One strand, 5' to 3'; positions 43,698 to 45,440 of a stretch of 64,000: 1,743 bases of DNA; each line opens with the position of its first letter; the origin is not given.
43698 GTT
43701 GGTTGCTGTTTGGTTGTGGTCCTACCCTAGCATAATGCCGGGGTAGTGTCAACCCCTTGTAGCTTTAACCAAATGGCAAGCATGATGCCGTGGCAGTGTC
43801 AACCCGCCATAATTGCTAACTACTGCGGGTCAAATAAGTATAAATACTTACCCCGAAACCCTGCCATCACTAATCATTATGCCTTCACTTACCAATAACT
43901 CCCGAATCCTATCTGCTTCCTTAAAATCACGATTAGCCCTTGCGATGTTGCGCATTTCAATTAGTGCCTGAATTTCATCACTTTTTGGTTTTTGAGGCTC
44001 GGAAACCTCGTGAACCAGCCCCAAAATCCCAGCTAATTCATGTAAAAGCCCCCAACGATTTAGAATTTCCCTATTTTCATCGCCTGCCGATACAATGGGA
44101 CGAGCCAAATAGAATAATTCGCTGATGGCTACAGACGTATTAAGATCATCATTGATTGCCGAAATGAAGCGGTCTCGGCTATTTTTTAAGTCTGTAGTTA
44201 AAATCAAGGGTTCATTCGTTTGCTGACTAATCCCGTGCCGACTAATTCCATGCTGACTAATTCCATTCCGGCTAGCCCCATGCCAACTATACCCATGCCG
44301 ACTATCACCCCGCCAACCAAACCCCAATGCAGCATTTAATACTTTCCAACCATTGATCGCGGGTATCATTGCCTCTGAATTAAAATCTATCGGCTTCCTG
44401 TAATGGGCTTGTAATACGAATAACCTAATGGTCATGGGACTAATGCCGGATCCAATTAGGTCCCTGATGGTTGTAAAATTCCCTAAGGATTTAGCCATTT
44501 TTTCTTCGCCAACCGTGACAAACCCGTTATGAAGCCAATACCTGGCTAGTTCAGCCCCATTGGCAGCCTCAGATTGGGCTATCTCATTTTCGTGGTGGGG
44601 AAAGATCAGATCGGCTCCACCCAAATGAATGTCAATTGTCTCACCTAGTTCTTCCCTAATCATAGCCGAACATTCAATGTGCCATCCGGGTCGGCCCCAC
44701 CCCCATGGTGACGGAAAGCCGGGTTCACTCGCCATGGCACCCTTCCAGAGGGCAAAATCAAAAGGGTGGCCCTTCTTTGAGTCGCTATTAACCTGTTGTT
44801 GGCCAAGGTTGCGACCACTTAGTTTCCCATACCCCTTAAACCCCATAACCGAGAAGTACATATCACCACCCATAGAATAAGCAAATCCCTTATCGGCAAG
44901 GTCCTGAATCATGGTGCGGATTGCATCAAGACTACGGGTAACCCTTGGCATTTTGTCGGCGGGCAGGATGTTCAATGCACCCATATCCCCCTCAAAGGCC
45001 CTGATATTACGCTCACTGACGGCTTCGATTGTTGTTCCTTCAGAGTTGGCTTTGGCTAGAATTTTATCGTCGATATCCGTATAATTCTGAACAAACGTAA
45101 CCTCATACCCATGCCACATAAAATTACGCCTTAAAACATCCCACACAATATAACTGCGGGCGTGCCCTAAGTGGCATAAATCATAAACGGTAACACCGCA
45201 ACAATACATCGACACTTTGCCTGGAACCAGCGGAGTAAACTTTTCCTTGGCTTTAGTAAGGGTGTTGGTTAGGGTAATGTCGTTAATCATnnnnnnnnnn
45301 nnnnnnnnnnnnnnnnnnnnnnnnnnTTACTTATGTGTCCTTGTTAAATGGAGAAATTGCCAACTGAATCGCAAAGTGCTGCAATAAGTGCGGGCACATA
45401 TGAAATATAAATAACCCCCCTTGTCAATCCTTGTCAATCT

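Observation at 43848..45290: Phage-encoded CysRS carrying a tandem-repeat insertion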

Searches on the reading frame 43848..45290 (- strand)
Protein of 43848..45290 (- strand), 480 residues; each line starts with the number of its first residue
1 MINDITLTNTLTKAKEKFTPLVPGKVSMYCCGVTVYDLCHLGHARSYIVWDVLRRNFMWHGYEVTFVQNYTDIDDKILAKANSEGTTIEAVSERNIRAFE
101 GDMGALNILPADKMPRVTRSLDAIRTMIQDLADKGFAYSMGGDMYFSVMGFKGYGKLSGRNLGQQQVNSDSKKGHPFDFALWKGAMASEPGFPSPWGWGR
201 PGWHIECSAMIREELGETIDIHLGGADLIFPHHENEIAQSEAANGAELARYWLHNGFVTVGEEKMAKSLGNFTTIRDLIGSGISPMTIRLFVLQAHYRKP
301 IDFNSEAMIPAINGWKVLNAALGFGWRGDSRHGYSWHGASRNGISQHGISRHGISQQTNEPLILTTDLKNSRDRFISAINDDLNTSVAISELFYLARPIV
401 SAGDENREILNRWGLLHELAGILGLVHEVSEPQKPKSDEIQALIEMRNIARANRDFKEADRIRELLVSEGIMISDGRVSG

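Call 6: search_protein_families(library=pfam, proteins=[window:43848-45290:-], max_evalue=0.01)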
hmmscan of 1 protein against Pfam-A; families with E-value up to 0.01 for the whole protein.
window:43848-45290:- (480 aa): 5 families
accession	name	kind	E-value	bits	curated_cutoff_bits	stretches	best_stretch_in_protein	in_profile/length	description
PF01406.26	tRNA-synt_1e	-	5.7e-122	407.3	27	1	18-309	2-297/301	tRNA synthetases class I (C) catalytic domain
PF09334.17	tRNA-synt_1g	-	9.6e-10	38.2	20.1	1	39-139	14-115/391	tRNA synthetases class I (M)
PF09190.17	DALR_2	-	1.1e-09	39.1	22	1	374-426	1-56/57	DALR domain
PF23493.1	CysS_C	-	0.00082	19.9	23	1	437-475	5-43/51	Cysteinyl-tRNA ligase anticodon binding domain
PF01921.24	tRNA-synt_1f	-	0.0044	16.4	27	0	259-316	277-333/360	tRNA synthetases class I (K)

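Call 7: search_protein_families(library=ncbifam, proteins=[window:43848-45290:-], max_evalue=0.01)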
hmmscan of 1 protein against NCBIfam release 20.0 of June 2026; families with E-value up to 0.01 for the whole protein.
window:43848-45290:- (480 aa): 9 families
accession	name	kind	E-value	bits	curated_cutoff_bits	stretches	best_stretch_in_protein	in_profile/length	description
TIGR00435.1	cysS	equivalog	1.3e-143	479.4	340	1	6-476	2-457/466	cysteine--tRNA ligase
NF011108.0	PRK14536.1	equivalog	1.7e-92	310.8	780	1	5-476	3-481/490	cysteine--tRNA ligase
TIGR03447.1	mycothiol_MshC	equivalog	1.3e-75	254.7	485.1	1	10-311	23-335/411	cysteine--1-D-myo-inosityl 2-amino-2-deoxy-alpha-D-glucopyranoside ligase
NF011107.0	PRK14534.1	equivalog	1.5e-61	208.9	744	2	7-306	5-321/481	cysteine--tRNA ligase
TIGR00398.1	metG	equivalog_domain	5.4e-13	48.5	336.35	2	37-147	12-123/530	methionine--tRNA ligase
NF001100.0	PRK00133.1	equivalog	3.7e-08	32.4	587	2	244-313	310-380/676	methionine--tRNA ligase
NF008900.0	PRK12267.1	equivalog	3.9e-07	29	598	1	38-139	18-120/648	methionine--tRNA ligase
NF008957.0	PRK12300.1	subfamily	1.9e-06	26.2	677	1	225-309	586-671/946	leucine--tRNA ligase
NF002447.0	PRK01611.3-4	equivalog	0.0049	15.3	460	1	20-75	105-157/613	arginine--tRNA ligase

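Call 8: search_solved_structures(query=window:43851-45290:-, show_alignments=2)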
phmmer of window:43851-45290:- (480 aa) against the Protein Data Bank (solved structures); distinct sequences matched with E-value up to 0.001: 13.
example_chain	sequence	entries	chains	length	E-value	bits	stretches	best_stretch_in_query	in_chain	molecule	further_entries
8qhp_A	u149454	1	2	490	5.1e-107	361.9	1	6-316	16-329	Cysteine--tRNA ligase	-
3tqo_A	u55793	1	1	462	5.5e-102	345.3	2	5-307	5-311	Cysteinyl-tRNA synthetase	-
1li5_A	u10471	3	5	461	3.4e-100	339.4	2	7-311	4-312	CYSTEINYL-TRNA SYNTHETASE | Cysteine--tRNA ligase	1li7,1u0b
6ujd_A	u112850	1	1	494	1.5e-71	245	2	6-318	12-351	Cysteine--tRNA ligase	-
9yru_A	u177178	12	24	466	3.6e-61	210.7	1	3-295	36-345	Cysteine--tRNA ligase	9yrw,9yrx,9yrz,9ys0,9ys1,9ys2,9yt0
8hfm_A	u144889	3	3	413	1.3e-58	202.3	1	14-308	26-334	L-cysteine:1D-myo-inositol 2-amino-2-deoxy-alpha-D-glucopyranoside ligase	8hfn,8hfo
3c8z_A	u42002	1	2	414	1.3e-58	202.3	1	14-308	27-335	Cysteinyl-tRNA synthetase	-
3sp1_A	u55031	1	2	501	4.7e-57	197.1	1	7-306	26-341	Cysteinyl-tRNA synthetase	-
2csx_A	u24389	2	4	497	5e-06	28.9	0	35-100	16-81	Methionyl-tRNA synthetase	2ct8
6ax8_A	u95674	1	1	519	1.1e-05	27.8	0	39-118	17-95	Methionine-tRNA ligase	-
5xet_C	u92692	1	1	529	1.1e-05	27.7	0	39-118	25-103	Methionine--tRNA ligase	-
5xgq_B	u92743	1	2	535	1.2e-05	27.6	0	39-118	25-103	Methionine-tRNA ligase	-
2x1l_A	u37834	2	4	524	2.2e-05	26.7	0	38-139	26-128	METHIONYL-TRNA SYNTHETASE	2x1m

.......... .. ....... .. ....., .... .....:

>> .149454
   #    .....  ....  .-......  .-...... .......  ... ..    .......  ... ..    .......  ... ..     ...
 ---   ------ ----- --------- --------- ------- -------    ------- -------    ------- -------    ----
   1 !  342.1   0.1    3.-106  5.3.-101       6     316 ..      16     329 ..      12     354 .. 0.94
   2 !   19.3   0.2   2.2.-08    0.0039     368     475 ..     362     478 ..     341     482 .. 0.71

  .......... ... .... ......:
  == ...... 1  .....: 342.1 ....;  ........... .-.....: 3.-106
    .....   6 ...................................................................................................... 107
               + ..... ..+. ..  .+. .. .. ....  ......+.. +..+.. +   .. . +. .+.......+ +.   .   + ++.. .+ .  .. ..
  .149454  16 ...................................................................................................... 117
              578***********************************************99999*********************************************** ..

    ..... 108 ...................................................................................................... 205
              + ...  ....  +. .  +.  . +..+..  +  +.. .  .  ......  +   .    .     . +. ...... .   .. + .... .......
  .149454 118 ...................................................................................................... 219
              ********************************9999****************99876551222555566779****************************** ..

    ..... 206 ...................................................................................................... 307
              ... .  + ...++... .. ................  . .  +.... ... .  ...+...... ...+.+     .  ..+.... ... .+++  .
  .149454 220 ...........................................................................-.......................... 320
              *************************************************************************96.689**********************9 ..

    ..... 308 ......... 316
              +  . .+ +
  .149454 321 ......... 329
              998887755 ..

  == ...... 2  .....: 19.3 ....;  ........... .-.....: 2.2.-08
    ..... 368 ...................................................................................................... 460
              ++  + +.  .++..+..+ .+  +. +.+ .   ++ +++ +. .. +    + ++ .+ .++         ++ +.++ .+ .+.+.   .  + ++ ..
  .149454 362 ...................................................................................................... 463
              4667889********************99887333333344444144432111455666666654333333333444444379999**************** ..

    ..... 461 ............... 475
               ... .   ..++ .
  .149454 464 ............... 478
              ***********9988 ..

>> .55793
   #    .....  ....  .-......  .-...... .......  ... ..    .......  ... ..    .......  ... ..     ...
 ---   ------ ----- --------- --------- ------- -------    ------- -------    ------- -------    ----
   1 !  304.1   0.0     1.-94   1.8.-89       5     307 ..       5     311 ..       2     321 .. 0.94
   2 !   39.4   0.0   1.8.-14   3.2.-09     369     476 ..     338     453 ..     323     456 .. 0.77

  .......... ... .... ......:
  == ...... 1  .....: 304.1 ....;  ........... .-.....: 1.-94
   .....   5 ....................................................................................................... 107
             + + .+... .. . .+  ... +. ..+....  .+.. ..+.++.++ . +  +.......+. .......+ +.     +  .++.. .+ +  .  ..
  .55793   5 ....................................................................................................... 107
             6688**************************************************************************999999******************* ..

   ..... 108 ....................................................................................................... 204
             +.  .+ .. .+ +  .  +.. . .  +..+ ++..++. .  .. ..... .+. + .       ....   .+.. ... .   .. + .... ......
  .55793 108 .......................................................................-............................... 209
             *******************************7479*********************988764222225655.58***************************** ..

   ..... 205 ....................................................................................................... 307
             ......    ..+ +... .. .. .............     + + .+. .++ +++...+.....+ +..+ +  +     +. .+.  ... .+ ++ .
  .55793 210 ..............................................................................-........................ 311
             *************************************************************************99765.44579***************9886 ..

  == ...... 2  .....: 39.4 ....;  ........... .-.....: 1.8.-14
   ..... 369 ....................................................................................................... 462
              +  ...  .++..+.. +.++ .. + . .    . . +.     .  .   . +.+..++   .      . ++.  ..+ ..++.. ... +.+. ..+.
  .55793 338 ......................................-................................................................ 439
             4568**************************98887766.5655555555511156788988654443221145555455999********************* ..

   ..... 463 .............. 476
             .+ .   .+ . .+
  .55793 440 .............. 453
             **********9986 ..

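Call 9: search_dna_similar(query=window:43848-45290:-, collection=phages, mode=protein, max_rows=30)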
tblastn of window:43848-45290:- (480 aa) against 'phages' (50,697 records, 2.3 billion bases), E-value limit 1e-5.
Records with a match: 21; places in all: 21; records where one place covers at least 80% of the query: 16.
Best place of each record, by identity: <60% 21.
By first word of the organism name: Bacteriophage 10; Listeria 6; Acinetobacter 2; Staphylococcus 1; Enterococcus 1; Sinorhizobium 1.
By host as written in the record: - 12; Listeria monocytogenes 6; Staphylococcus aureus 1; Enterococcus faecalis 1; Sinohrizobium meliloti NRRL L-50 1.
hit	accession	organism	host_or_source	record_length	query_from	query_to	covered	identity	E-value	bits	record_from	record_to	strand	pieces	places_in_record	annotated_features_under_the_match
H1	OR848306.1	Listeria phage LM 4-14-1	Listeria monocytogenes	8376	5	475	98%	41.7%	7e-108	357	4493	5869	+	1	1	record has no annotation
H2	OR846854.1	Listeria phage LM 4-11-1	Listeria monocytogenes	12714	5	475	98%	41.7%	8e-108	357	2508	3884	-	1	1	record has no annotation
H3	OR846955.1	Listeria phage LM 4-11-1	Listeria monocytogenes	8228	5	475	98%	41.5%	2e-107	356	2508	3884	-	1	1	record has no annotation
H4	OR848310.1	Listeria phage LM 4-14-1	Listeria monocytogenes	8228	5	475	98%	41.5%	2e-107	356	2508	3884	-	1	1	record has no annotation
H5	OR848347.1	Listeria phage LM 4-14-1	Listeria monocytogenes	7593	5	475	98%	41.4%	8e-113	371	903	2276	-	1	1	record has no annotation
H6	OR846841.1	Listeria phage LM 4-11-1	Listeria monocytogenes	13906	5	475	98%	41.4%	8e-113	371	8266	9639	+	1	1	record has no annotation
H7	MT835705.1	Bacteriophage sp.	human fecal samples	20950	2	475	99%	40.8%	4e-102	340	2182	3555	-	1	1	record has no annotation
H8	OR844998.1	Staphylococcus phage SA 1306 Kay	Staphylococcus aureus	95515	5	475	98%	40.7%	3e-112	370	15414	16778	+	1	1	record has no annotation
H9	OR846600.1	Enterococcus phage Efs 1-1-1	Enterococcus faecalis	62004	5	475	98%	40.5%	4e-107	355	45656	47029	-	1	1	record has no annotation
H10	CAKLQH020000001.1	Acinetobacter phage MD-2021a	not known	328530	1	477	99%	39.5%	3e-98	330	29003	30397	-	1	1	cysS: cysteinyl-tRNA synthetase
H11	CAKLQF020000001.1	Acinetobacter phage MD-2021a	not known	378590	1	477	99%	39.5%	3e-98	330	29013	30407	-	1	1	cysS: cysteinyl-tRNA synthetase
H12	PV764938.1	Sinorhizobium phage Phosso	Sinohrizobium meliloti NRRL L-50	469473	5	475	98%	35.9%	4e-76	265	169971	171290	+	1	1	cysteinyl-tRNA synthetase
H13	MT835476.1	Bacteriophage sp.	human fecal samples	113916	5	477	99%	35.3%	1e-84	290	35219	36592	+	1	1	record has no annotation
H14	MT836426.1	Bacteriophage sp.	human fecal samples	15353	1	477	99%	33.8%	2e-73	258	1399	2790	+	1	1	record has no annotation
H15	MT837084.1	Bacteriophage sp.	human fecal samples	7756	5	477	99%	32.9%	2e-70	249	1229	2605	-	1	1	record has no annotation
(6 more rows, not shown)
